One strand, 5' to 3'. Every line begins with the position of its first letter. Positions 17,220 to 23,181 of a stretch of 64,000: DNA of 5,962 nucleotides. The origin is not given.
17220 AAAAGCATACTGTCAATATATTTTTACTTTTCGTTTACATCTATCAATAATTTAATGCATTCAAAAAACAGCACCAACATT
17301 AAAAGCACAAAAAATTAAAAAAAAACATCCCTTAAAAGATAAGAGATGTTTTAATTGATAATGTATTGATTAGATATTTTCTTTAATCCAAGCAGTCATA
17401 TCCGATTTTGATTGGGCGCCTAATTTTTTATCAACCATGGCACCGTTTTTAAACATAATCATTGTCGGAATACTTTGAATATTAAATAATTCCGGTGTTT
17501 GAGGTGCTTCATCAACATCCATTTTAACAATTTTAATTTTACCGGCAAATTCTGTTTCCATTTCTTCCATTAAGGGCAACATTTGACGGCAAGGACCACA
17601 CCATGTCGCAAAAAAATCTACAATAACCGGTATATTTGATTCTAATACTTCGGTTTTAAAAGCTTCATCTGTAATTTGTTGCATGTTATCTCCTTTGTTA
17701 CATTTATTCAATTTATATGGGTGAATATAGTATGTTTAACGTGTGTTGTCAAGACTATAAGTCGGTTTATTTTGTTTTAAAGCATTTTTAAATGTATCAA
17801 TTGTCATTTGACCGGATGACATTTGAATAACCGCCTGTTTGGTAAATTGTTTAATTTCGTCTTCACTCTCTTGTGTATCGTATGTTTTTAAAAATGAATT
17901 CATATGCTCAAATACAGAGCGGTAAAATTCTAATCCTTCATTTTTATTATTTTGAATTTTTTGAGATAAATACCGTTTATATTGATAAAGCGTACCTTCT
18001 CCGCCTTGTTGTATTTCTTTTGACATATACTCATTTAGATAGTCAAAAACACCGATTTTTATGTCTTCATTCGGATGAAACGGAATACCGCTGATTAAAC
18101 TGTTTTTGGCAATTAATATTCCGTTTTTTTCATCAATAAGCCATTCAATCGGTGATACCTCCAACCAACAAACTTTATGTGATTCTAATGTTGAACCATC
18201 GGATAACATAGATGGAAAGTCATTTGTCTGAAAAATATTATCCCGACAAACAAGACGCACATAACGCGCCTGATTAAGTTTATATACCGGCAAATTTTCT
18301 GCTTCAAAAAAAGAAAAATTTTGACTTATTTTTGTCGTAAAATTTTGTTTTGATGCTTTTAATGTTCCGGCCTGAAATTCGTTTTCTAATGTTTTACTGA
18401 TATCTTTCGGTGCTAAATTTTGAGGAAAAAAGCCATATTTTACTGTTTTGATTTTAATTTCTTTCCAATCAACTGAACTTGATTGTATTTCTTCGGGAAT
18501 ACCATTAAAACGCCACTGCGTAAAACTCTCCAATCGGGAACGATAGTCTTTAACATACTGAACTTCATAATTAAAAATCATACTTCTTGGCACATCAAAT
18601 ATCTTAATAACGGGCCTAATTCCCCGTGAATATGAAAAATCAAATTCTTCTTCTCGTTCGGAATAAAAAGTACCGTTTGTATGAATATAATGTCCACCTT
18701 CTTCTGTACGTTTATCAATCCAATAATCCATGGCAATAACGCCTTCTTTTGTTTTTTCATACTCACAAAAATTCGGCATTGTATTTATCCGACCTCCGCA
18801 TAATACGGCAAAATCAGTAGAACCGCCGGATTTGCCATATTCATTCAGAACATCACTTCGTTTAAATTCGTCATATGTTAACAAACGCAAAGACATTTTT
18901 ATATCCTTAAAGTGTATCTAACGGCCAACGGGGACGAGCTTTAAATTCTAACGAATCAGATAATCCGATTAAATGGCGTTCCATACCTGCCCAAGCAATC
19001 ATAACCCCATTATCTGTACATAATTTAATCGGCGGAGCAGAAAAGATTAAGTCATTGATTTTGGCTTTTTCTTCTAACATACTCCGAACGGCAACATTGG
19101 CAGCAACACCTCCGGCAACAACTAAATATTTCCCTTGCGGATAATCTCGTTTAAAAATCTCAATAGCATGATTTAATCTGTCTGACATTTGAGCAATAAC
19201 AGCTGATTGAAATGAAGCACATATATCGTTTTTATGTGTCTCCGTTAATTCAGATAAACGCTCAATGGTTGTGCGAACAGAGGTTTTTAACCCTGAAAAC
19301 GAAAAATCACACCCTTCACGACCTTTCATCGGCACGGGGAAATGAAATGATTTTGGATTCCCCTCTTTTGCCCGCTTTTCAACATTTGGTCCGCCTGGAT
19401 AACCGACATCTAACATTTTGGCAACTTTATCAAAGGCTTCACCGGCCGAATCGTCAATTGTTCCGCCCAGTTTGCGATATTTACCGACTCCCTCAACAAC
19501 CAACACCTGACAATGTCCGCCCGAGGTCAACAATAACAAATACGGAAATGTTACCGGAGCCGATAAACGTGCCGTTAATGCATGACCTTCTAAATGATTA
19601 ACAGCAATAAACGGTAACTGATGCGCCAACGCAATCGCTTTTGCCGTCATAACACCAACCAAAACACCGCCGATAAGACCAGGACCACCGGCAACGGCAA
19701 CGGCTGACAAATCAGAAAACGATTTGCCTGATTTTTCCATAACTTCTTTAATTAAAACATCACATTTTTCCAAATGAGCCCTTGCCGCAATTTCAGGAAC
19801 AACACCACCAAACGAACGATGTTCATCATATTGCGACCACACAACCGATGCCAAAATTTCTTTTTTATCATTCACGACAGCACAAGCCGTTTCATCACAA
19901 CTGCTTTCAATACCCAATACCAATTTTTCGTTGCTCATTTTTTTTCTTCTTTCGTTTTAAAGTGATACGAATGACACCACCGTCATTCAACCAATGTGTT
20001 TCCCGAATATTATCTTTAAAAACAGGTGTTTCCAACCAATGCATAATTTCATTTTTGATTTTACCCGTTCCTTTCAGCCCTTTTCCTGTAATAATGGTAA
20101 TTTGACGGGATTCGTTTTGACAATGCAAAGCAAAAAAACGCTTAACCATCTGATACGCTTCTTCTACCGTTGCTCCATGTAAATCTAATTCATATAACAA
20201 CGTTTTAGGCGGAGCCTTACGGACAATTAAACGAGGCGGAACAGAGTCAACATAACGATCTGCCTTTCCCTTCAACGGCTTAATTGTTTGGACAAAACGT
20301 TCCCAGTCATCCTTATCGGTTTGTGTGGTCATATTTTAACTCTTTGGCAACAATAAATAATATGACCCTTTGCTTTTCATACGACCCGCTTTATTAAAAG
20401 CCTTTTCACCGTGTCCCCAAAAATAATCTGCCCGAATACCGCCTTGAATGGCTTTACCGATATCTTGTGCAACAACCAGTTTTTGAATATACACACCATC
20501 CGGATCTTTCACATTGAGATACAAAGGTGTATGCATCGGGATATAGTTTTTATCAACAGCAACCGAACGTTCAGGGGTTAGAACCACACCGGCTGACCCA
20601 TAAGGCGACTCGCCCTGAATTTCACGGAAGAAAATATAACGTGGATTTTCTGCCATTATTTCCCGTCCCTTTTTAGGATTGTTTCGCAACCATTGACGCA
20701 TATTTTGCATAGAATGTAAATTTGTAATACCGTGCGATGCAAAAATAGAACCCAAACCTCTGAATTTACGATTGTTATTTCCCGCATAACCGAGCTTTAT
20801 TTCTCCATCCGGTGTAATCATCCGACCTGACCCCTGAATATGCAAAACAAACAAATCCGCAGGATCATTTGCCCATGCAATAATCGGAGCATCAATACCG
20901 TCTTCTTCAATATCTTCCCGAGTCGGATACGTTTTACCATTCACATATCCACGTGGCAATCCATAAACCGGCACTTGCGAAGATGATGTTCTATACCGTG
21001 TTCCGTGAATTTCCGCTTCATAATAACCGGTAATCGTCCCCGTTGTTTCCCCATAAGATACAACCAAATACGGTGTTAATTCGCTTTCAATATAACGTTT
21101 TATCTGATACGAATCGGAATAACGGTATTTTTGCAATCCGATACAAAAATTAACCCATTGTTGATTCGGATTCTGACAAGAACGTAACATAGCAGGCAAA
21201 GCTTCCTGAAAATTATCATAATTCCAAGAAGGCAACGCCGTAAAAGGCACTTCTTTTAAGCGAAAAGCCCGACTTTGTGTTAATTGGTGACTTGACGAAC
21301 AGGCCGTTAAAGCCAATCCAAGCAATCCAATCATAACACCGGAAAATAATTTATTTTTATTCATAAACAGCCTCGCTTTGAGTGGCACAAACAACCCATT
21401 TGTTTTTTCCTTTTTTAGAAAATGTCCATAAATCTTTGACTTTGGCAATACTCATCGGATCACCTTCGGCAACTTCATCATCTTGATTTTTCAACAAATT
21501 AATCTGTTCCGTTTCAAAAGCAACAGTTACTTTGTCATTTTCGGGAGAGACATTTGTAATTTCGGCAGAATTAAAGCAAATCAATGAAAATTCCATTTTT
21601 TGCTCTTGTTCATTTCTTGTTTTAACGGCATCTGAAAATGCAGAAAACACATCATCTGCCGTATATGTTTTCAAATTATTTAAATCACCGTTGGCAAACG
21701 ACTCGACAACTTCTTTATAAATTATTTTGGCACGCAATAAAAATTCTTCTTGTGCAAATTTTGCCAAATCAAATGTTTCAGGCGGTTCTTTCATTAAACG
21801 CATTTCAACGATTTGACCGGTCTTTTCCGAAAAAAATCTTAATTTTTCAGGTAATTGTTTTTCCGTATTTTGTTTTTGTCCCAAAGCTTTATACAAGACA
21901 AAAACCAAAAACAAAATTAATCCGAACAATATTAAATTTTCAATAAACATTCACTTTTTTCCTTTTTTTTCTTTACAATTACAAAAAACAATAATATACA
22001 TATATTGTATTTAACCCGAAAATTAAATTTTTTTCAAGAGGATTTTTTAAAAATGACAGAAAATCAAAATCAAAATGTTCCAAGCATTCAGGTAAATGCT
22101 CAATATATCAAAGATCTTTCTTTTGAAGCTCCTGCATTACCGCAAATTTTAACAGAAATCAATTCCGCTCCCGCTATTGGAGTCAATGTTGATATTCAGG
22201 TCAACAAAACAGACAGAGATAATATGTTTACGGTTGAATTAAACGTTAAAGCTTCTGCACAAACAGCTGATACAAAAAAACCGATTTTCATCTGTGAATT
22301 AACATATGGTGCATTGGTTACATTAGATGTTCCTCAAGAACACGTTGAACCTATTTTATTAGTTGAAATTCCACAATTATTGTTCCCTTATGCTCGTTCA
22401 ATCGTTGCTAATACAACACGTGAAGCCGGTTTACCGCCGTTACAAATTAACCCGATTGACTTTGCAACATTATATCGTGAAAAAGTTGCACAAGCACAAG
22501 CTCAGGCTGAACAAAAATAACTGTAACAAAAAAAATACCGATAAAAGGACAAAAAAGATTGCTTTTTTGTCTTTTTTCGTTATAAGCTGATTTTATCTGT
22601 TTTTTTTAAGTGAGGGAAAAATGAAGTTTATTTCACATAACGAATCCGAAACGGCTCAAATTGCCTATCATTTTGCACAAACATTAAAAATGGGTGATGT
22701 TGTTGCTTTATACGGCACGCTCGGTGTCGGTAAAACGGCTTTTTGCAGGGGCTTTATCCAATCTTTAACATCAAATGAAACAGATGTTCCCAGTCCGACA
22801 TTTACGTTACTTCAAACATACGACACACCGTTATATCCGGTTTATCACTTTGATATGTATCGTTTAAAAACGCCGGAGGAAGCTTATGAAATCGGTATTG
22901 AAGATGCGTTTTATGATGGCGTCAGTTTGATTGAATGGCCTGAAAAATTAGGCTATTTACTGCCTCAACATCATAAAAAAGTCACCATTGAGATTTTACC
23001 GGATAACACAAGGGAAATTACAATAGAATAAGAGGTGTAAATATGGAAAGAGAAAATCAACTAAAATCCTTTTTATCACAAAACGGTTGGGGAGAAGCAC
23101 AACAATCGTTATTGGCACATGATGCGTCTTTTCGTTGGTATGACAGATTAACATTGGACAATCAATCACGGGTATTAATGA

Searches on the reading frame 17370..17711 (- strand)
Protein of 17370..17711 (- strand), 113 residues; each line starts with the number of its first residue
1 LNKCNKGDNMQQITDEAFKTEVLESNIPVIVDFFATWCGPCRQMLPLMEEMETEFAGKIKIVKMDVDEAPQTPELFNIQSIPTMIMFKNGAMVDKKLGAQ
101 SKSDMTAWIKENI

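Call 15: search_protein_families(library=pfam, proteins=[window:17370-17711:-], max_evalue=0.001)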
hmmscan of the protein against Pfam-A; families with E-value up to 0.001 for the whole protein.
window:17370-17711:- (113 aa): 8 families
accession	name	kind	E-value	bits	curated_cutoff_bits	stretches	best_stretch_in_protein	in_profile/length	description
PF00085.26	Thioredoxin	-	1.7e-31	108.7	23.5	1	10-111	2-103/103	Thioredoxin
PF13098.12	Thioredoxin_2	-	2.6e-07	31.4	27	1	25-109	4-104/104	Thioredoxin-like domain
PF13905.12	Thioredoxin_8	-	8.1e-07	29.7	27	1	28-69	3-46/94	Thioredoxin-like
PF00578.27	AhpC-TSA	-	2e-05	24.9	26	1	25-103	24-104/124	AhpC/TSA family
PF14595.12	Thioredoxin_9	-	2.4e-05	24.7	25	1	18-91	34-108/129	Thioredoxin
PF13728.12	TraF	-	0.00019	21.8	23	1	33-90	136-202/224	F plasmid transfer operon protein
PF13899.12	Thioredoxin_7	-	0.00031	21.2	27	1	15-87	7-81/83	Thioredoxin-like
PF08534.16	Redoxin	-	0.00088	19.5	26.6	1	28-105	30-110/148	Redoxin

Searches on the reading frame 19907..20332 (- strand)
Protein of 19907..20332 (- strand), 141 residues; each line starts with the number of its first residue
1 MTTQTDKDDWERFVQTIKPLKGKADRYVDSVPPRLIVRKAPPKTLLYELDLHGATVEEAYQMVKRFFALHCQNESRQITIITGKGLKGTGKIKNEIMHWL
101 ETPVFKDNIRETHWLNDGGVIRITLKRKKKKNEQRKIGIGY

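Call 16: search_protein_families(library=pfam, proteins=[window:19907-20332:-], max_evalue=0.001)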
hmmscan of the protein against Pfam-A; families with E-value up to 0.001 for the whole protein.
window:19907-20332:- (141 aa): 1 family
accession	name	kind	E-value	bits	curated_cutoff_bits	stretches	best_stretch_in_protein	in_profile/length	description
PF01713.27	Smr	-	2.8e-13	50.2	25.7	1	49-114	1-64/77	Smr domain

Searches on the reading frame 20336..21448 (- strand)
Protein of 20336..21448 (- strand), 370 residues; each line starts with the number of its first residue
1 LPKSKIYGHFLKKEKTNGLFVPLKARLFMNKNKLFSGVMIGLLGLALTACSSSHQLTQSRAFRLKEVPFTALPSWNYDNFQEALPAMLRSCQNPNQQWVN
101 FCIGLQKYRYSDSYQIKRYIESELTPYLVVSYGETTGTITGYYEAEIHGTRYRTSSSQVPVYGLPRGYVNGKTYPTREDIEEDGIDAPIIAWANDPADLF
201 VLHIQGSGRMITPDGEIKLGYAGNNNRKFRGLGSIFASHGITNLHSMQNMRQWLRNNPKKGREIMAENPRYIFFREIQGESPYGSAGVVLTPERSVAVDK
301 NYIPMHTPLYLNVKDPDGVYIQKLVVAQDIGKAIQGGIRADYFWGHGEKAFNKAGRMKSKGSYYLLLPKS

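Call 16: search_protein_families(library=pfam, proteins=[window:20336-21448:-], max_evalue=0.001)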
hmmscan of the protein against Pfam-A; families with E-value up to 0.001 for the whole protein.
window:20336-21448:- (370 aa): 2 families
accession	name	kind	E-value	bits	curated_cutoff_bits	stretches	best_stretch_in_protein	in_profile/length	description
PF03562.22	MltA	-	5.2e-37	127.8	24.3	1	139-275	2-163/163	MltA specific insert domain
PF06725.17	3D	-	6.3e-19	68.4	23.8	1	294-366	1-71/72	3D domain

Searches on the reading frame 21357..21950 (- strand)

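Call 16: search_protein_families(library=pfam, proteins=[window:21357-21950:-], max_evalue=0.001)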
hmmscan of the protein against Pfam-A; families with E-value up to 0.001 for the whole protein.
window:21357-21950:- (197 aa): 1 family
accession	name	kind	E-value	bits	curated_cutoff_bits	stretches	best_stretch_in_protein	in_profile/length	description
PF04280.21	Tim44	-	6.3e-29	101.4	29.6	1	64-191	14-146/147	Tim44-like domain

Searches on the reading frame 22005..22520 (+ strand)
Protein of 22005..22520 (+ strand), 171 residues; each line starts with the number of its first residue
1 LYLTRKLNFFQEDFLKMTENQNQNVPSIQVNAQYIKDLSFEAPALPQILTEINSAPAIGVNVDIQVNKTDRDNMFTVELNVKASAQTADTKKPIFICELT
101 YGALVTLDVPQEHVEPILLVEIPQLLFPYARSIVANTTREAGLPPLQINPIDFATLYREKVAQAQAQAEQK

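Call 16: search_protein_families(library=pfam, proteins=[window:22005-22520:+], max_evalue=0.001)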
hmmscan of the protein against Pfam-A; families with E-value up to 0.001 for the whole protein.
window:22005-22520:+ (171 aa): 1 family
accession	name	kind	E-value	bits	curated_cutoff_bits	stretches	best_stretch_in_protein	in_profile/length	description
PF02556.19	SecB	-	4.7e-42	143.7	26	1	22-163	2-140/141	Preprotein translocase subunit SecB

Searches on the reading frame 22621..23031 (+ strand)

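Call 16: search_protein_families(library=pfam, proteins=[window:22621-23031:+], max_evalue=0.001)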
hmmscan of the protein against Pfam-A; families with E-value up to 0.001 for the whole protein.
window:22621-23031:+ (136 aa): 1 family
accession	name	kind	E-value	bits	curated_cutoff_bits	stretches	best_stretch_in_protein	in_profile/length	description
PF02367.23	TsaE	-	1.5e-38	132.1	26.6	1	6-132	2-127/128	Threonylcarbamoyl adenosine biosynthesis protein TsaE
